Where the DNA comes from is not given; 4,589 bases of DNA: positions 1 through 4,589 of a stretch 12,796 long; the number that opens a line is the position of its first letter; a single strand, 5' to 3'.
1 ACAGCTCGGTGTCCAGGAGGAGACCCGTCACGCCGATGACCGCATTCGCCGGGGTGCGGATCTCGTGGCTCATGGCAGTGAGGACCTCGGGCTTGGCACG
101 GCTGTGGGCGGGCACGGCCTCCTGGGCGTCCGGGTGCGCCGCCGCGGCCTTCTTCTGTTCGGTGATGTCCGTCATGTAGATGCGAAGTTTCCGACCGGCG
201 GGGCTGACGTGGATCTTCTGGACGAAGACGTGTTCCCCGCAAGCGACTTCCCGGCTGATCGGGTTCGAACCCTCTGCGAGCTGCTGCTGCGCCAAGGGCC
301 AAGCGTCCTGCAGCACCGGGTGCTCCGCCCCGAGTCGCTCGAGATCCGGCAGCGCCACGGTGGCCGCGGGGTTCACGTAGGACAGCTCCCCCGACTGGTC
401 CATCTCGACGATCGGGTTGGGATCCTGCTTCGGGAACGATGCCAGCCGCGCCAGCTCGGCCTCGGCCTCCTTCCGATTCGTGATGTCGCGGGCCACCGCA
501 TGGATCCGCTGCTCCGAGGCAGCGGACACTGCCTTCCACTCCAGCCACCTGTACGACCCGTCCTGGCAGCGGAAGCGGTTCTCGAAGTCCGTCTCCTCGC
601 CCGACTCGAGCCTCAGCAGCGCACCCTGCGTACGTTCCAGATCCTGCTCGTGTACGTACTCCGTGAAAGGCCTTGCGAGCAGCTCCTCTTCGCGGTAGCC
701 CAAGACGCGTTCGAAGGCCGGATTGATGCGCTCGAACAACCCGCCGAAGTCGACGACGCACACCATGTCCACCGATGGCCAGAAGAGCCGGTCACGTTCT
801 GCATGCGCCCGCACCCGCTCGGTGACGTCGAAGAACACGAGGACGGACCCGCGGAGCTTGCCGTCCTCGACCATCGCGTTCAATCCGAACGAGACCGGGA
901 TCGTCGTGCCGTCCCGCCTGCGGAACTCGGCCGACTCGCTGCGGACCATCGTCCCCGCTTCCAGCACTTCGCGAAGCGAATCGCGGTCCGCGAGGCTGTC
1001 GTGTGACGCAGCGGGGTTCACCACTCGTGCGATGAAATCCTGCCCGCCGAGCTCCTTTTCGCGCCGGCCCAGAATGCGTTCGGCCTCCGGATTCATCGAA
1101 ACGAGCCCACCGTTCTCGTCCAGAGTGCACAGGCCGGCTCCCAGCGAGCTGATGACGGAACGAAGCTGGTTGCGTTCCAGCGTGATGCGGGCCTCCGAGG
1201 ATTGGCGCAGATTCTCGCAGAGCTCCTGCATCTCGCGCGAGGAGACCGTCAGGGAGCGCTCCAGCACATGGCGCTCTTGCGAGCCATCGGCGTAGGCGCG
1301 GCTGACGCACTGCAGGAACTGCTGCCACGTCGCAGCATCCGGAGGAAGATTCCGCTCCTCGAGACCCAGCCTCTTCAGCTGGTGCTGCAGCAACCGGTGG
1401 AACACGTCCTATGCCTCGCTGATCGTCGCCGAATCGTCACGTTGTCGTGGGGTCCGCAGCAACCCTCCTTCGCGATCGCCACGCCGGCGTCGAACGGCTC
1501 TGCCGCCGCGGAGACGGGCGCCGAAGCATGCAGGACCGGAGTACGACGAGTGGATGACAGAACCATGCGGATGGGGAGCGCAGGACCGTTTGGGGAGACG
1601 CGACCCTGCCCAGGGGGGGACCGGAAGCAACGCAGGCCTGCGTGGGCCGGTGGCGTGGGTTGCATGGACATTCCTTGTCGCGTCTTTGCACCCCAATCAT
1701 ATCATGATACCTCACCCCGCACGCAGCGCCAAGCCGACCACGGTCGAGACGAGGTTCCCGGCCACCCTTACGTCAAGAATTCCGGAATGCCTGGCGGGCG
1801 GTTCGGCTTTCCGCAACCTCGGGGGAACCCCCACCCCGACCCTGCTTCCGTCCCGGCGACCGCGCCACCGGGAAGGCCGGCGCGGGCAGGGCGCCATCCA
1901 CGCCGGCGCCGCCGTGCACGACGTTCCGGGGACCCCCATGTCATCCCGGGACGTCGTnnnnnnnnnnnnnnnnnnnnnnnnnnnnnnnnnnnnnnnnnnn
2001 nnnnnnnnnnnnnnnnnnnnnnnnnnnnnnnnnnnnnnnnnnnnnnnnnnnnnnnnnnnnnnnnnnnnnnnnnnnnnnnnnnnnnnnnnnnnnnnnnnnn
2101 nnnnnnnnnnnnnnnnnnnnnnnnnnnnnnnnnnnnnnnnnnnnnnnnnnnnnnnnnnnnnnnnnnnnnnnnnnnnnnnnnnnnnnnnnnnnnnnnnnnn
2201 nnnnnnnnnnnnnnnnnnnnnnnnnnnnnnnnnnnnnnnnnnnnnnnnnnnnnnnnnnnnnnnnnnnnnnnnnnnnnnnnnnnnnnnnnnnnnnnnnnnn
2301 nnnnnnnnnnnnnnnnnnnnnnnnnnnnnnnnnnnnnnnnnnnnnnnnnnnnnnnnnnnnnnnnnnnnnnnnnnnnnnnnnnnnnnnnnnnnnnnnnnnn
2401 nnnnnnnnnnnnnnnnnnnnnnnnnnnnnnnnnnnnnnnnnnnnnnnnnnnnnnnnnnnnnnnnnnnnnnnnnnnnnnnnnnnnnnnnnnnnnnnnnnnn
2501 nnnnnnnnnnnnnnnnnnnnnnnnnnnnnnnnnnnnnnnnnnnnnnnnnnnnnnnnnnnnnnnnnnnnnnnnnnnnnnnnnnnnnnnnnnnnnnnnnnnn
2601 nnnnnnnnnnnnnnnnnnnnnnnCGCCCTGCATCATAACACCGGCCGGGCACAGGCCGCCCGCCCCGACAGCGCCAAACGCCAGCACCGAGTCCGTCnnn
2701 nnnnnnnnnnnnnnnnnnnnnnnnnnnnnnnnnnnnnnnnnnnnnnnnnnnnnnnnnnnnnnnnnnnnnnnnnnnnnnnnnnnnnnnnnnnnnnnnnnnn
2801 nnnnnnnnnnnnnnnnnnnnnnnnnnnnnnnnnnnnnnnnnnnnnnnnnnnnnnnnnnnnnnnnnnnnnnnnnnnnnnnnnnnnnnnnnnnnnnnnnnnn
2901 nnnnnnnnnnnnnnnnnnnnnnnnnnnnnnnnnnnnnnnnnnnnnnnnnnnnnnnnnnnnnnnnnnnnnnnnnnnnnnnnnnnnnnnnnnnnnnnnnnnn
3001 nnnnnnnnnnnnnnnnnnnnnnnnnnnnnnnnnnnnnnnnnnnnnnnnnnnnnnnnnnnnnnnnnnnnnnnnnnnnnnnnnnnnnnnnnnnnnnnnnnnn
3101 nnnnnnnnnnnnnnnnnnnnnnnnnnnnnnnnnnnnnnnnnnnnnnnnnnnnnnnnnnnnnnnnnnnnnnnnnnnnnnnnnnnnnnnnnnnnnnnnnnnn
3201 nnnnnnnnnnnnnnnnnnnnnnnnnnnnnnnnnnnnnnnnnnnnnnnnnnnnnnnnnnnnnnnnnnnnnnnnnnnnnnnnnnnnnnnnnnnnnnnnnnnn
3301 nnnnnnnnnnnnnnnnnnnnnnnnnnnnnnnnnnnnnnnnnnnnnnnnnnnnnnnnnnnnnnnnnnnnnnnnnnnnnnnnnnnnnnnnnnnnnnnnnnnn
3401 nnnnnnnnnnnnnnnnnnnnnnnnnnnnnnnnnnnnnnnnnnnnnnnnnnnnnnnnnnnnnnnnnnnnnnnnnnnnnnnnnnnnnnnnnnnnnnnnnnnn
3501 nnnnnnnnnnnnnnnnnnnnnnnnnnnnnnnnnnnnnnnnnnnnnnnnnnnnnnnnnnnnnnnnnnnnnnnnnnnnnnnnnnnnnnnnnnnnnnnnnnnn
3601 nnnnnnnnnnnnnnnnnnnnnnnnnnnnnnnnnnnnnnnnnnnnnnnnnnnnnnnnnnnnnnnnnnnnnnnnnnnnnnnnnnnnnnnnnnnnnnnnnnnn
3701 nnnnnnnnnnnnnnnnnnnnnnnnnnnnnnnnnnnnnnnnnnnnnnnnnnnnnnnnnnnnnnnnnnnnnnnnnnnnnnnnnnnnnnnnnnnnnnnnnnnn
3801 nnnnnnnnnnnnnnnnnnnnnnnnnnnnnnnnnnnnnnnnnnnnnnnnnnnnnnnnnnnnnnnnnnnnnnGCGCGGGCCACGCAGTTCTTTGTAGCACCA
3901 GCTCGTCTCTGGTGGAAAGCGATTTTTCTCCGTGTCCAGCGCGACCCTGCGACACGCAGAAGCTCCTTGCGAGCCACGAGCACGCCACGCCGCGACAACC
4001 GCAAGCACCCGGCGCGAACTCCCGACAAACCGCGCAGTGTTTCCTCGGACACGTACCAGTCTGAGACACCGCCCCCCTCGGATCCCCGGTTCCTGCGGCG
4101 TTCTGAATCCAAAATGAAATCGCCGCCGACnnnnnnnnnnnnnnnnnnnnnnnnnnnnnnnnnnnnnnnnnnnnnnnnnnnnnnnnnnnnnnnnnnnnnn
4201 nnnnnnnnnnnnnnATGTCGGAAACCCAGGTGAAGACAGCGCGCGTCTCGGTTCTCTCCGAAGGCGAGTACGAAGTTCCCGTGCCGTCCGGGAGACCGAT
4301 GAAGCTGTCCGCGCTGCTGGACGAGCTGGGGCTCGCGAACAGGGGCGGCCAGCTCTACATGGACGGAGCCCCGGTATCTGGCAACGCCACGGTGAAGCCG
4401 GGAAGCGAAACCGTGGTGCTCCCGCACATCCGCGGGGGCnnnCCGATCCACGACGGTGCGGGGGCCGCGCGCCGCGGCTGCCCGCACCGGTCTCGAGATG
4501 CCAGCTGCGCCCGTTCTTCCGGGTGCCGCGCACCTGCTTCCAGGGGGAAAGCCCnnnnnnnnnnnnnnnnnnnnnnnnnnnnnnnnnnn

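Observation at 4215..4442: Small beta-grasp protein with strong Shine-Dalgarno sequence and exact C-terminal Gly-Gly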

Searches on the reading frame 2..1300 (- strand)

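Call 70: search_protein_families(library=pfam, proteins=[window:2-1300:-], max_evalue=0.01)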
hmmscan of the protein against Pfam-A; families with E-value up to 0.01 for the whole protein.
window:2-1300:- (433 aa): 8 families
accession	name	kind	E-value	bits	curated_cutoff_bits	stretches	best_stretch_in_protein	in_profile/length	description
PF00989.32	PAS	-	2.8e-28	98.6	22.6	2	45-157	2-111/113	PAS fold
PF08447.18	PAS_3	-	3.3e-21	75.8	25.6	2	191-260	3-75/89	PAS fold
PF13426.13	PAS_9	-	9.3e-21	74.5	27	2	56-161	3-103/103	PAS domain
PF08448.16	PAS_4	-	6.7e-20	71.8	23.1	2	176-278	4-110/110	PAS fold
PF13188.13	PAS_8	-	1.3e-12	47.6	21.8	2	44-91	1-48/65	PAS domain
PF12860.13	PAS_7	-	1.2e-05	25.8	27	1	51-166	2-114/115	PAS fold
PF00512.31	HisKA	-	0.00019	21.8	26.9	1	405-431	4-30/66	His Kinase A (phospho-acceptor) domain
PF24820.1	Diguanyl_cycl_sensor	-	0.0046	17.3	28.1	0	53-106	5-59/109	Diguanylate cyclase-like sensor domain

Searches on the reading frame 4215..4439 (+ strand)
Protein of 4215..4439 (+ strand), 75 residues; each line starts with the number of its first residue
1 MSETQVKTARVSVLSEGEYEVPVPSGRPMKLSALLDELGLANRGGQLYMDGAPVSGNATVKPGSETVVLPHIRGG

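Call 6: search_protein_families(library=pfam, proteins=[window:4215-4439:+], max_evalue=1)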
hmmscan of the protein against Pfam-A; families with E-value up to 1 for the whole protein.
window:4215-4439:+ (75 aa): 3 families
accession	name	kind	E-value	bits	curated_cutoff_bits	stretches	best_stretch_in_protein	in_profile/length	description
PF02597.26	ThiS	-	0.021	15.8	22.5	1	26-75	19-76/76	ThiS family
PF21965.2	SAMP2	-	0.023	15.5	27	1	10-67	4-59/63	Small archaeal modifier protein 2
PF23157.1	DUF7055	-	0.031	14.5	27.6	1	44-69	30-55/66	Domain of unknown function (DUF7055)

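Call 7: search_protein_families(library=padloc, proteins=[window:4215-4439:+], max_evalue=1)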
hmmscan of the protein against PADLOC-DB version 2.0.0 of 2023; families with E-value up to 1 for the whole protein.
window:4215-4439:+ (75 aa): 0 families

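Call 8: search_protein_families(library=ncbifam, proteins=[window:4215-4439:+], max_evalue=1)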
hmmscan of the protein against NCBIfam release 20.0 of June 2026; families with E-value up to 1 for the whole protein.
window:4215-4439:+ (75 aa): 2 families
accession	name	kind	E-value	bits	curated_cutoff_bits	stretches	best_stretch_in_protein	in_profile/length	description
NF041919.1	SAMP2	equivalog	0.019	15.5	70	1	10-75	4-66/66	ubiquitin-like small modifier protein SAMP2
NF005028.0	PRK06437.1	equivalog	0.06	13.5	85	1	27-75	19-67/67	hypothetical protein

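Call 9: find_homologous_proteins(query=window:4215-4439:+, max_evalue=0.01)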
Query window:4215-4439:+ (75 aa): 1 proteins with E <= 0.01 among 5 candidates.
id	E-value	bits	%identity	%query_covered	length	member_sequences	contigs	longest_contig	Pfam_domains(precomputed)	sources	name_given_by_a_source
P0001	1.3e-40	154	100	100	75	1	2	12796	-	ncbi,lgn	ncbi:MAG: hypothetical protein ACE5G2_03335 [Candidatus Krumholzibacteriia bacterium]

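Call 23: search_protein_representatives(protein=window:4215-4439:+)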
Query: 75 residues. Proteins with E-value up to 0.001 (for the whole library): 15; up to 1e-10: 8; up to 1e-30: 0. The best 15 are listed.
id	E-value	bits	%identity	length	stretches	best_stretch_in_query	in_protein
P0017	4.7e-16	74.6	55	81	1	7-75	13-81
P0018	2.9e-14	68.9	57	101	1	4-75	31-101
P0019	3.2e-14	68.8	51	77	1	6-75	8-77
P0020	5.4e-12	61.7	45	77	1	3-75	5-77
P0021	9.2e-12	61.0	51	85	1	5-75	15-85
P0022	2.0e-11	59.9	41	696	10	3-40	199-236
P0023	4.1e-11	58.9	46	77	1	7-75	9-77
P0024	5.2e-11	58.6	51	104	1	6-75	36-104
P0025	1.1e-10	57.6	46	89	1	3-75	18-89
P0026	1.6e-10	57.1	35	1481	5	34-69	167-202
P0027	1.2e-07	47.9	53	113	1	6-54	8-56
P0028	5.4e-06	42.7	27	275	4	17-72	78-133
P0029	2.5e-05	40.6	40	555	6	19-36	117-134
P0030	1.4e-04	38.3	34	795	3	17-70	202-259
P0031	9.8e-04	35.6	34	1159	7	22-64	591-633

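Call 32: search_solved_structures(query=A2, max_evalue=10, show_alignments=3)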
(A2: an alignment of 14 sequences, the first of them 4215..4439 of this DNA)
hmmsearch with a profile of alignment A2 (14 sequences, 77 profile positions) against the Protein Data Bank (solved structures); distinct sequences matched with E-value up to 10: 10.
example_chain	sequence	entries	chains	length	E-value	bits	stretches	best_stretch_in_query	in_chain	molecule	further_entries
4hrs_A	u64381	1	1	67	0.00065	22.8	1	11-77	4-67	Small archaeal modifier protein 2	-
2l32_A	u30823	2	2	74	0.0012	22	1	11-77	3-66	Small archaeal modifier protein 2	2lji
1rws_A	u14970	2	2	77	0.0033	20.6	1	10-77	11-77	hypothetical protein PF1061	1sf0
5lda_B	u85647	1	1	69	0.0047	20.1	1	28-77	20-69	SAMP2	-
6fxf_A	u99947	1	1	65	0.2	14.9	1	30-56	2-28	SAM and SH3 domain-containing protein 3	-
6g8o_A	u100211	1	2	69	0.23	14.7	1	30-56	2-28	SAM and SH3 domain-containing protein 3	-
9f5x_1Q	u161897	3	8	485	0.53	13.5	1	7-36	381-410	Alpha-MPP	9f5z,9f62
7eyl_A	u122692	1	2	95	0.74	13.1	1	5-33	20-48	Pyrimidine/purine nucleoside phosphorylase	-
3fs3_A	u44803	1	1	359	1.5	12.1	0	4-29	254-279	Nucleosome assembly protein 1, putative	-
2q5w_D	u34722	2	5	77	1.7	11.9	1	42-77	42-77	Molybdopterin converting factor, subunit 1 | Molybdopterin synthase small subunit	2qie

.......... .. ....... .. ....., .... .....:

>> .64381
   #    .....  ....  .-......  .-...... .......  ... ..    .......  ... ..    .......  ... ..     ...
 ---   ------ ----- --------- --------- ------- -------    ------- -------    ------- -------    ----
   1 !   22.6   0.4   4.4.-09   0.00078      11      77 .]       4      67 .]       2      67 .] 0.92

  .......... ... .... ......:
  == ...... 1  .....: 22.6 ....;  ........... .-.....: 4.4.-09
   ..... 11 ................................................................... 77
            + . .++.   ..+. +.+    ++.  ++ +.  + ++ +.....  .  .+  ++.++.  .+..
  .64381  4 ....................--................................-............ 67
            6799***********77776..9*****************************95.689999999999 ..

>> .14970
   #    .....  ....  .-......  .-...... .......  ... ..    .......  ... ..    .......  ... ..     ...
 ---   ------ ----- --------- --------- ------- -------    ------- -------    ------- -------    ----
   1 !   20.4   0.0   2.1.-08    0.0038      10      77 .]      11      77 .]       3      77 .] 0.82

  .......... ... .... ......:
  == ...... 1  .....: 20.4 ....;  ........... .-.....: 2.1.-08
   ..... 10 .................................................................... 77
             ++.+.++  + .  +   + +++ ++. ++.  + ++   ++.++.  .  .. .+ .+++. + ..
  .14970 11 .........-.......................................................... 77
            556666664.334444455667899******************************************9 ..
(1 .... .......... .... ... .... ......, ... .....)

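Call 33: search_protein_families(library=pfam, alignment_id=A2, max_evalue=1)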
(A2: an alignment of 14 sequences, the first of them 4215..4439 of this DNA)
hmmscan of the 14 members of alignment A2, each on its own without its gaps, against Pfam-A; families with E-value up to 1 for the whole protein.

A. member 1, window:4215-4439:+ (75 aa): 3 families
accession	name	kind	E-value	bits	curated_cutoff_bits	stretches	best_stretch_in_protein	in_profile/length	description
PF02597.26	ThiS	-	0.021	15.8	22.5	1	26-75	19-76/76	ThiS family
PF21965.2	SAMP2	-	0.023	15.5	27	1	10-67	4-59/63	Small archaeal modifier protein 2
PF23157.1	DUF7055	-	0.031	14.5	27.6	1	44-69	30-55/66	Domain of unknown function (DUF7055)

B. families by the number of members that match (of 14 scanned): 8 families
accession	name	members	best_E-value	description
PF21965.2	SAMP2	11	7.7e-07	Small archaeal modifier protein 2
PF02597.26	ThiS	6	9.7e-06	ThiS family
PF01497.23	Peripla_BP_2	2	0.29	Periplasmic binding protein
PF14451.12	Ub-Mut7C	1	0.022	Mut7-C ubiquitin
PF10675.14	DUF2489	1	0.03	Protein of unknown function (DUF2489)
PF23157.1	DUF7055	1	0.031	Domain of unknown function (DUF7055)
PF16976.10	RcpC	1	0.081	Flp pilus assembly protein RcpC/CpaB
PF07602.17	DUF1565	1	0.13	Protein of unknown function (DUF1565)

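Call 87: search_protein_families(library=phrogs, proteins=[window:4215-4439:+], max_evalue=0.1)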
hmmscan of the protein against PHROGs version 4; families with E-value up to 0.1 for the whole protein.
window:4215-4439:+ (75 aa): 0 families
